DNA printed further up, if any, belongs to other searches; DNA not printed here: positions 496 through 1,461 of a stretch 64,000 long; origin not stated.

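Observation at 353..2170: Stranded SpoA-gene/sctR pair: sctS-sctT-sctU do not follow sctR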

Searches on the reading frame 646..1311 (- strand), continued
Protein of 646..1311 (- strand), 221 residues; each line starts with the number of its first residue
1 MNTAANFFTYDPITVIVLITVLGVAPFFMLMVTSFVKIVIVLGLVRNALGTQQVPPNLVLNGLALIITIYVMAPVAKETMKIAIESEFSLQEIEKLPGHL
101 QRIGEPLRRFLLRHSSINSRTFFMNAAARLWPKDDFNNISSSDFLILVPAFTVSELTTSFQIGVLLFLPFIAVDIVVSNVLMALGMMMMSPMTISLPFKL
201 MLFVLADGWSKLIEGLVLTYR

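Call 36: find_encoding_contigs(protein=P0236, flank=10000, max_places=1)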
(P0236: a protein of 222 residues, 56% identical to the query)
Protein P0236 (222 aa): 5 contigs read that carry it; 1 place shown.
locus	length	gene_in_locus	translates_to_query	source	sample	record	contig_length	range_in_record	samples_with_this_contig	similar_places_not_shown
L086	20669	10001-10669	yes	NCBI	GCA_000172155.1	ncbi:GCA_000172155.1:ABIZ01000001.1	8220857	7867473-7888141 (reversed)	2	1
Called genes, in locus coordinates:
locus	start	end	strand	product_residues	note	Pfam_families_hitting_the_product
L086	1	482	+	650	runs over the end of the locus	PF03958:Secretin_N, PF00263:Secretin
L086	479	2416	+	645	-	PF16697:Yop-YscD_cpl, PF04972:BON (faint), PF21937:Yop-YscD_ppl_2nd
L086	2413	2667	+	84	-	-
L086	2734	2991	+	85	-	-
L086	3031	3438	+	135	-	PF14559:TPR_19 (faint)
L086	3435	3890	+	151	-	-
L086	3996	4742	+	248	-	PF01514:YscJ_FliF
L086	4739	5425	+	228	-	PF06578:YscK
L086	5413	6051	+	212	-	PF06635:T3SS_SCTL, PF02108:FliH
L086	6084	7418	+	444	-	PF02874:ATP-synt_ab_N, PF00006:ATP-synt_ab, PF18269:T3SS_ATPase_C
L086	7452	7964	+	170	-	PF07321:YscO, PF16789:YscO-like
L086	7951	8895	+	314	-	-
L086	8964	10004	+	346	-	PF28396:SepQ_C, PF01052:FliMN_C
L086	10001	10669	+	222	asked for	PF00813:FliP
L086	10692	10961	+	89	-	PF01313:Bac_export_3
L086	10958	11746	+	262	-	PF01311:Bac_export_1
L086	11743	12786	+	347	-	PF01312:Bac_export_2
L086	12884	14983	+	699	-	-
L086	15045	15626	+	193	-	PF10722:YbjN (weak)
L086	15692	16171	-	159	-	PF05932:CesT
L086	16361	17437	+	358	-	PF09192:Act-Frag_cataly (weak)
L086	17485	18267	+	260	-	-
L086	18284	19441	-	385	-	PF12708:Pect-lyase_RHGA_epim (weak), PF05048:NosD, PF13229:Beta_helix, PF05048:NosD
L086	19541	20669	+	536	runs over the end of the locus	PF05787:PhoX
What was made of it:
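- Closest known: Verrucomicrobium spinosum Ysc-like injectisome cluster. Same: Its gene order, C-D-...-J-K-L-N-O-P-Q-R-S-T-U, explains every fragment seen in the window and its relatives (call 36).
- V. spinosum has C-D-x4-J-K-L-N-O-P-Q-R-S-T-U (call 36). V. spinosum has a secretin and sctD in the homologous cluster (call 36).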

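Call 41: find_homologous_proteins(query=L086:11743-12786:+, max_evalue=1e-20)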
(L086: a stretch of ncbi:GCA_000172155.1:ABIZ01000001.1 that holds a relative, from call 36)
Query L086:11743-12786:+ (347 aa): 7924 proteins with E <= 1e-20 among 8000 candidates; the best 120 are listed.
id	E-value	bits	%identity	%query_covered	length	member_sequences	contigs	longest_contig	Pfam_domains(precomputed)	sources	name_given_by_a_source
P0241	3.9e-221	751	100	100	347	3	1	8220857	PF01312.25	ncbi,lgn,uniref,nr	ncbi:type III secretion system export apparatus subunit SctU [Verrucomicrobium spinosum]|uniref:type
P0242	1.9e-218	742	98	100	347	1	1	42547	PF01312.25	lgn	-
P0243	3.9e-217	738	98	99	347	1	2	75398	PF01312.25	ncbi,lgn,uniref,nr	ncbi:type III secretion system export apparatus subunit SctU [Verrucomicrobium sp. BvORR106]|uniref:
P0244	1.9e-213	726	96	99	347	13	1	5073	PF01312.25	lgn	-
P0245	6.6e-204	694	90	99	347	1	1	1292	PF01312.25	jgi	jgi:type III secretion protein U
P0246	2.6e-197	673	87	100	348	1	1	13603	PF01312.25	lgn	-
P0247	1.3e-191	654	86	99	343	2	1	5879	PF01312.25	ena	-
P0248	2.6e-162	558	72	99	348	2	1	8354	PF01312.25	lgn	-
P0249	2.2e-161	555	72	99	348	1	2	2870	PF01312.25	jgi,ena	jgi:type III secretion protein U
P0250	4.7e-160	550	71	99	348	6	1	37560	PF01312.25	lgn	-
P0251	5.2e-160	550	70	99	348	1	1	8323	PF01312.25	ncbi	-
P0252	1.2e-159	549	71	99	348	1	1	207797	PF01312.25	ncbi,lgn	ncbi:MAG: type III secretion system export apparatus subunit SctU [Verrucomicrobiota bacterium]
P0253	1.8e-159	548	72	99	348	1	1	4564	PF01312.25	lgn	-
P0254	4.3e-159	547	72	99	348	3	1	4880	PF01312.25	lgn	-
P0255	1.8e-156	539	70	99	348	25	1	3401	PF01312.25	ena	-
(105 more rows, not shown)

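Call 49: search_protein_representatives(alignment_id=A1)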
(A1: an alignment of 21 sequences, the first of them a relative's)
Query: 21 sequences, 350 profile positions. Proteins with E-value up to 0.001 (for the whole library): 17124; up to 1e-10: 10224; up to 1e-30: 5023. The best 150 are listed.
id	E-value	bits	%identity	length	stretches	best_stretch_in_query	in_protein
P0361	6.2e-138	476.1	-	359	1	2-348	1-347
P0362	1.2e-135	468.6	-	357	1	1-347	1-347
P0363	9.6e-131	452.5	-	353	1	2-349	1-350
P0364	2.8e-129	447.6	-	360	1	2-348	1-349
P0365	1.6e-128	445.2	-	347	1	1-346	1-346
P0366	4.1e-128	443.8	-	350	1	2-345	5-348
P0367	8.0e-126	436.3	-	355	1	3-348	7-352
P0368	1.5e-125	435.4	-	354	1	1-349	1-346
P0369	1.5e-124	432.1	-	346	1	2-347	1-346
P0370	9.8e-124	429.4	-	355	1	2-348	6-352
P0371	1.7e-121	422.1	-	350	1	3-344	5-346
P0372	5.6e-120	417.1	-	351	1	1-348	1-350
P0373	8.7e-119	413.1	-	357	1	3-348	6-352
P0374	3.4e-118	411.2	-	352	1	1-348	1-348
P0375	3.6e-116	404.5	-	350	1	2-346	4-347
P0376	6.1e-116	403.8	-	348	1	2-346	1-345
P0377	1.3e-115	402.7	-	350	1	2-348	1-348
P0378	2.6e-115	401.7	-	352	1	2-346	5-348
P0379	4.3e-115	401.0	-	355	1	1-346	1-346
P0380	8.9e-115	400.0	-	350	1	3-346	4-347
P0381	1.4e-114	399.3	-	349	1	2-347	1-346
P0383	1.0e-113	396.5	-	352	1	3-345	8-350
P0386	4.4e-112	391.1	-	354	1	2-347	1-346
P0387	1.6e-111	389.3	-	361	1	3-347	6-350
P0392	8.1e-109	380.4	-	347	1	1-345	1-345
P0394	1.7e-108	379.3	-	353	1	4-348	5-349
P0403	1.2e-106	373.2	-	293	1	2-265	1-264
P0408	2.6e-104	365.6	-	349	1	2-347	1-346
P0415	1.3e-100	353.3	-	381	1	3-343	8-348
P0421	1.8e-98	346.3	-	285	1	67-348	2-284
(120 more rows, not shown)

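Call 54: find_encoding_contigs(protein=P0145, flank=10000, max_places=2)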
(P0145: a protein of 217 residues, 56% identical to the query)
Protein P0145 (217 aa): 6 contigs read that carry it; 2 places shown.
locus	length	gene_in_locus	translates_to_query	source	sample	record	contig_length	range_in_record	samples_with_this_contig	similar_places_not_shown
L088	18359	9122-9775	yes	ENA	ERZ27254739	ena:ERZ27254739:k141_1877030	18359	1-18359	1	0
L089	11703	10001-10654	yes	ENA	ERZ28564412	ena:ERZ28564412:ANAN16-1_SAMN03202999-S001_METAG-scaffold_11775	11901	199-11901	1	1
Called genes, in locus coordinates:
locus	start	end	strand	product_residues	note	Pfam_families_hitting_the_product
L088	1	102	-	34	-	?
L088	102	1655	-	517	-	PF01039:Carboxyl_trans, PF03255:ACCA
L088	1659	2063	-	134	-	PF00903:Glyoxalase, PF13468:Glyoxalase_3, PF13669:Glyoxalase_4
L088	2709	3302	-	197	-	-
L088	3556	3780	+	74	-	-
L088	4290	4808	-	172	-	-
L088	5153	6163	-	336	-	PF12127:FloA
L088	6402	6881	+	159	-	PF07321:YscO, PF16789:YscO-like (weak)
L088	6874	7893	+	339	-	PF09483:HpaP (weak), PF02120:Flg_hook (weak)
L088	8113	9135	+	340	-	PF28396:SepQ_C (weak), PF01052:FliMN_C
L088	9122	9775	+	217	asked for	PF00813:FliP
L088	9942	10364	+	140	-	PF01710:HTH_Tnp_IS630, PF13518:HTH_28 (faint)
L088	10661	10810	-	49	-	-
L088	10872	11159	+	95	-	-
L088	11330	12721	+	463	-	PF16697:Yop-YscD_cpl, PF00498:FHA (weak), PF23893:Y4YQ_C (faint)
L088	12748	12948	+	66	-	-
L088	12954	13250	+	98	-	PF09392:T3SS_needle_F (faint)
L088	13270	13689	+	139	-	PF09613:HrpB1_HrpK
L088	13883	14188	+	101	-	-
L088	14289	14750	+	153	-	PF09392:T3SS_needle_F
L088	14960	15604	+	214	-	PF13505:OMP_b-brl (weak)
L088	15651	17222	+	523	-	-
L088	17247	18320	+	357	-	PF00089:Trypsin (weak)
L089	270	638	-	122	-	PF25984:BSH_YknX (faint), PF00364:Biotin_lipoyl, PF25917:BSH_RND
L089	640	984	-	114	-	-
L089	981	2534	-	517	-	PF01039:Carboxyl_trans, PF03255:ACCA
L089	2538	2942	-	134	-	PF00903:Glyoxalase, PF13468:Glyoxalase_3, PF13669:Glyoxalase_4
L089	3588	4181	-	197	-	-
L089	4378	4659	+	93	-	-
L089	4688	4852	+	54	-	-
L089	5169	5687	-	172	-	-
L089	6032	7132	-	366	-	PF12127:FloA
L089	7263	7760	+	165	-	PF16789:YscO-like (weak), PF07321:YscO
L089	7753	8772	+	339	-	PF09483:HpaP (weak), PF02120:Flg_hook (weak)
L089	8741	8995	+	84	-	-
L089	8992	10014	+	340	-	PF28396:SepQ_C (weak), PF01052:FliMN_C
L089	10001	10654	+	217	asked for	PF00813:FliP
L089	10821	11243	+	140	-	PF01710:HTH_Tnp_IS630, PF13518:HTH_28 (faint)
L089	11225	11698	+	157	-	PF13358:DDE_3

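Call 55: list_cluster_members(proteins=[P0361, P0362, P0363, P0364, P0365, P0366, P0367, P0368, P0369, P0370])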
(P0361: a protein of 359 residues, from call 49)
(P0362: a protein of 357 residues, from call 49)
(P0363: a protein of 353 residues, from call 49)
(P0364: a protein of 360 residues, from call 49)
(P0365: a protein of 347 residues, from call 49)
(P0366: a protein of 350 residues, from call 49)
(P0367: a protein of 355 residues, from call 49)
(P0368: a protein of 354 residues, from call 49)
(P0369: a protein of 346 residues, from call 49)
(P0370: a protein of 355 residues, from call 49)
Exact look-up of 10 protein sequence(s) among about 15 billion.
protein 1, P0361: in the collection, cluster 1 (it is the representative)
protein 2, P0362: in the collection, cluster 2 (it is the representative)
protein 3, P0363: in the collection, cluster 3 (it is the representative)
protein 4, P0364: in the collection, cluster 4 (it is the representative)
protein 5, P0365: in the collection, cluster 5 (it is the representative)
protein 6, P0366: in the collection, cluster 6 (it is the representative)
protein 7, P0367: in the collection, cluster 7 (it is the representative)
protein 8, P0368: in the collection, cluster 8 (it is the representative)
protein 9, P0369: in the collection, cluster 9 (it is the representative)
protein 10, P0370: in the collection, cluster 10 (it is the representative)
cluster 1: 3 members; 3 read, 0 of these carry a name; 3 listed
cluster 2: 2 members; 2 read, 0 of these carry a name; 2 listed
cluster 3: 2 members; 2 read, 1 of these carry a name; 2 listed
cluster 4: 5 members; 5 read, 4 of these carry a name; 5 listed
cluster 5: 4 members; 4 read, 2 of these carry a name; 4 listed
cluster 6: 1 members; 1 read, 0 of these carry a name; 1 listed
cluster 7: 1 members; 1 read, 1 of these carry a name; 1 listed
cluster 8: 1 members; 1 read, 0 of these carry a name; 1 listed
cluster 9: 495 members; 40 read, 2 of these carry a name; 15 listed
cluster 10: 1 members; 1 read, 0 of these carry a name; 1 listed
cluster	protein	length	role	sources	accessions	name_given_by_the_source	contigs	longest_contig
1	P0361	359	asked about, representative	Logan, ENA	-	-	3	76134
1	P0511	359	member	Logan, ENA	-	-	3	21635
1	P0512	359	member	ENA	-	-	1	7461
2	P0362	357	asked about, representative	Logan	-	-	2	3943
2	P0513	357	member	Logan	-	-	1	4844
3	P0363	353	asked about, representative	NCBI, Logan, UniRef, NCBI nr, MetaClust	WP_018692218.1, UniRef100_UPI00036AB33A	type III secretion system export apparatus subunit SctU [Algicola sagamiensis] | type III secretion system export apparatus subunit SctU n=1 Tax=Algicola sagamiensis ... | 1120963.PRJNA174974.KB894494_gene44459 COG4792 K03229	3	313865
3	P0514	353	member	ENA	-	-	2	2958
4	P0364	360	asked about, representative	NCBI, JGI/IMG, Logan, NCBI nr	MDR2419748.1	MAG: type III secretion system export apparatus subunit SctU [Puniceicoccales bacterium] | type III secretion protein U | type III secretion system export apparatus subunit SctU [Puniceicoccales bacterium]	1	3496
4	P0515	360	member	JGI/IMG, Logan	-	type III secretion protein U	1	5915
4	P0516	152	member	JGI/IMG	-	type III secretion protein U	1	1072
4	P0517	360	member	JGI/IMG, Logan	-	type III secretion protein U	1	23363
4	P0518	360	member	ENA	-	-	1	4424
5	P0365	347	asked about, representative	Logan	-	-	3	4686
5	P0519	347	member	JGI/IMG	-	type III secretion protein U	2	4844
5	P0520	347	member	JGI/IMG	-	type III secretion protein U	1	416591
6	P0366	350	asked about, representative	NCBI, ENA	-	-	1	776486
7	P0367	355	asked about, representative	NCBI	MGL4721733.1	MAG: type III secretion system export apparatus subunit SctU [Desulfovibrionaceae ...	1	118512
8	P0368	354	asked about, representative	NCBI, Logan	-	-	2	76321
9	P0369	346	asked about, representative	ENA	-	-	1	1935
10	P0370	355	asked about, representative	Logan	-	-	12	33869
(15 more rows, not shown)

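Call 56: find_related_loci(query=P0364, collection=metagenome_contigs, flank=10000)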
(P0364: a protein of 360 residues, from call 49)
Query P0364 (360 aa) in metagenome_contigs; peptide patterns used: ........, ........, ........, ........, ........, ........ (x = any residue, [..] = any of these).
282 stretches matched a pattern; 3 encode a relative of the query (tblastn E <= 1e-3); 3 distinct loci.
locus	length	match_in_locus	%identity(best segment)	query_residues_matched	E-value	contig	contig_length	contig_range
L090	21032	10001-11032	42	2-345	2e-82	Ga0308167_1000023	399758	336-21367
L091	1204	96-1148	40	2-352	4e-83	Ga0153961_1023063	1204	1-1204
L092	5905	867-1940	31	4-360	4e-49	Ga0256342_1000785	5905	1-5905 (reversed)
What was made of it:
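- Tried and rejected: The metagenome scan with P0364 found only three distant loci (call 56).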

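Call 57: find_encoding_contigs(protein=P0517, flank=10000, max_places=3)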
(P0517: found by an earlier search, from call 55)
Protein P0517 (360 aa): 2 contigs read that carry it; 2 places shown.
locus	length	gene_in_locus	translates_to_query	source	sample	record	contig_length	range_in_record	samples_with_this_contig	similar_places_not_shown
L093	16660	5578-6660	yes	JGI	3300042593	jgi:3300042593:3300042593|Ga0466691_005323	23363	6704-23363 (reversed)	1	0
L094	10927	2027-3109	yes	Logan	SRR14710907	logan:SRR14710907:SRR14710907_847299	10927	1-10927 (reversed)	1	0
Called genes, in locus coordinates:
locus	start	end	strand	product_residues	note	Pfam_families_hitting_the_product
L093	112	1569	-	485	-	-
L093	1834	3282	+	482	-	PF02934:GatB_N, PF02637:GatB_Yqey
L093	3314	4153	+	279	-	PF01026:TatD_DNase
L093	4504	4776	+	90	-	PF01313:Bac_export_3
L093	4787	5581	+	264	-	PF01311:Bac_export_1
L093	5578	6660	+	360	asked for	PF01312:Bac_export_2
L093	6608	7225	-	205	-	-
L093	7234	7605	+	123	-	-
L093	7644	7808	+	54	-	-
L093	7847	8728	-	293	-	-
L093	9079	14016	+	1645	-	PF00023:Ank (faint), PF13606:Ank_3 (faint), PF13637:Ank_4 (faint), PF13857:Ank_5 (faint), PF12796:Ank_2 (weak)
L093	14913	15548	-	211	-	PF00574:CLP_protease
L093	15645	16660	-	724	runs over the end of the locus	PF00069:Pkinase, PF03109:ABC1 (faint), PF07714:PK_Tyr_Ser-Thr (faint)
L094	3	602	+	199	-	?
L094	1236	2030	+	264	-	PF01311:Bac_export_1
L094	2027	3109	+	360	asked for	PF01312:Bac_export_2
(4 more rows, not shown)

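Call 59: find_encoding_contigs(protein=P0364, flank=10000, max_places=4)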
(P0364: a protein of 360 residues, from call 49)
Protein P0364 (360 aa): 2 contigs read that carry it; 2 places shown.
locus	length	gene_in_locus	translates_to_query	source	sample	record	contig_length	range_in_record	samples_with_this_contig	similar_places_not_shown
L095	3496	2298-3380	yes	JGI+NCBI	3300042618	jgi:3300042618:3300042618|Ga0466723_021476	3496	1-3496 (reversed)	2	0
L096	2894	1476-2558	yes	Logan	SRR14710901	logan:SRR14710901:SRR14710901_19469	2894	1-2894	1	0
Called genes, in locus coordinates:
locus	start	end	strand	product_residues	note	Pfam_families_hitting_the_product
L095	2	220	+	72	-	?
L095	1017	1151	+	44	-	-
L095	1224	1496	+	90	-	PF01313:Bac_export_3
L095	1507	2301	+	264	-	PF01311:Bac_export_1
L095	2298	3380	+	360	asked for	PF01312:Bac_export_2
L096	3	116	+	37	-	?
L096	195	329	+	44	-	-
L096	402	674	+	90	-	PF01313:Bac_export_3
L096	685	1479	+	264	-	PF01311:Bac_export_1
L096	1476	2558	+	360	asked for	PF01312:Bac_export_2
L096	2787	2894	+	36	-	?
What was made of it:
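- On Injectisome (non-flagellar T3SS) export-gate subunit SctR: A Puniceicoccales MAG, probably a sister lineage, has S-T-U elsewhere (calls 57, 59).
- A stand-alone sctS-sctT-sctU module lies between tatD and unrelated genes in a contig whose SctU is named Puniceicoccales (calls 55, 57, 59). Sister lineages keep S-T-U as a separate intact module (calls 57, 59). A Puniceicoccales MAG does have S-T-U (calls 55, 57, 59).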
